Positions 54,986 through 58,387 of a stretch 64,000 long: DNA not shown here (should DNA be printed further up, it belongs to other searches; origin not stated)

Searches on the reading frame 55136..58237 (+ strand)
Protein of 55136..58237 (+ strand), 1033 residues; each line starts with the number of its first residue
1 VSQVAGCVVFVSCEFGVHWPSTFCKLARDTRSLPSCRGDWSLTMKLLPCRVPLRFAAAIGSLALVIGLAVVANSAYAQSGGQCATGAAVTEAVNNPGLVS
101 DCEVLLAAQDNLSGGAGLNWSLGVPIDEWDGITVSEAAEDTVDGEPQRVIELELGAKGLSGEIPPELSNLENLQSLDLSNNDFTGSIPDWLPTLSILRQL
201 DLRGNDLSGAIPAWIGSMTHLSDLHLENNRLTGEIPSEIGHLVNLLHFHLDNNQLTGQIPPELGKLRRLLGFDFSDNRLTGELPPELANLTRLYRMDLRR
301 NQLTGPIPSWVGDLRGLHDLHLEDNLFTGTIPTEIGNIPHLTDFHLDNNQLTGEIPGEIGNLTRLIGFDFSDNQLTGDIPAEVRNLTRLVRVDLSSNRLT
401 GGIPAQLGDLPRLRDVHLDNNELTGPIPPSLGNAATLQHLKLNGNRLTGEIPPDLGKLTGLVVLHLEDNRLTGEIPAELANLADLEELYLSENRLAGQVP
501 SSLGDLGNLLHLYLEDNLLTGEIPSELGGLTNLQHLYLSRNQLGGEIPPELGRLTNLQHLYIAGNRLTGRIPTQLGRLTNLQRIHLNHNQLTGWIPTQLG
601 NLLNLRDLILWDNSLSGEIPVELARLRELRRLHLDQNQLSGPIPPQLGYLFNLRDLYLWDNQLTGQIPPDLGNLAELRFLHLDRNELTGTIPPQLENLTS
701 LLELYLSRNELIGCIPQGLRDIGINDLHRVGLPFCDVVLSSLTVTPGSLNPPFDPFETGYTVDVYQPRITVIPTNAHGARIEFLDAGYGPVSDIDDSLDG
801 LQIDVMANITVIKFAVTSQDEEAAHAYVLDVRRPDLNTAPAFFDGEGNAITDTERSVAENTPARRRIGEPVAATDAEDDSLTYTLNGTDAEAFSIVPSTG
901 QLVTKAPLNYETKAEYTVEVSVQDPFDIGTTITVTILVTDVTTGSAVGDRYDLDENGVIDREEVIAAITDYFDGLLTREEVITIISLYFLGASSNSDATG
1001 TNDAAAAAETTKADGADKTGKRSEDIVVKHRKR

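Call 43: search_protein_families(library=pfam, proteins=[window:55136-58237:+], max_evalue=0.00001)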
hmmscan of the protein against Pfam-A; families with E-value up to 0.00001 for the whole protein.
window:55136-58237:+ (1033 aa): 8 families
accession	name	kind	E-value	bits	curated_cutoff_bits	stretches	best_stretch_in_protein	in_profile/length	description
PF00560.39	LRR_1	-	3.9e-79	243.7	20.6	0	172-194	1-23/23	Leucine Rich Repeat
PF12799.13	LRR_4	-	8.2e-56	185.2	27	1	555-592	1-37/44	Leucine Rich repeats (2 copies)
PF13855.12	LRR_8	-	1.5e-50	169.2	27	5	485-543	3-61/61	Leucine rich repeat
PF23598.1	LRR_14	-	1.4e-46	159.3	40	5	526-636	42-148/353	Leucine-rich repeat region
PF25019.1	LRR_R13L1-DRL21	-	1.4e-13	51.3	27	0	523-563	84-125/127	R13L1/DRL21 LRRs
PF24141.1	LRR_ComC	-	8.8e-12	45.7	27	0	159-236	204-273/288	EGF-like domain-containing protein ComC LRR domain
PF00028.23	Cadherin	-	7.8e-09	36.3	28.8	1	856-938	4-92/93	Cadherin domain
PF24758.1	LRR_At5g56370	-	7.8e-06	26.1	27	0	602-660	10-70/227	FBD-associated F-box protein At5g56370, LRR repeats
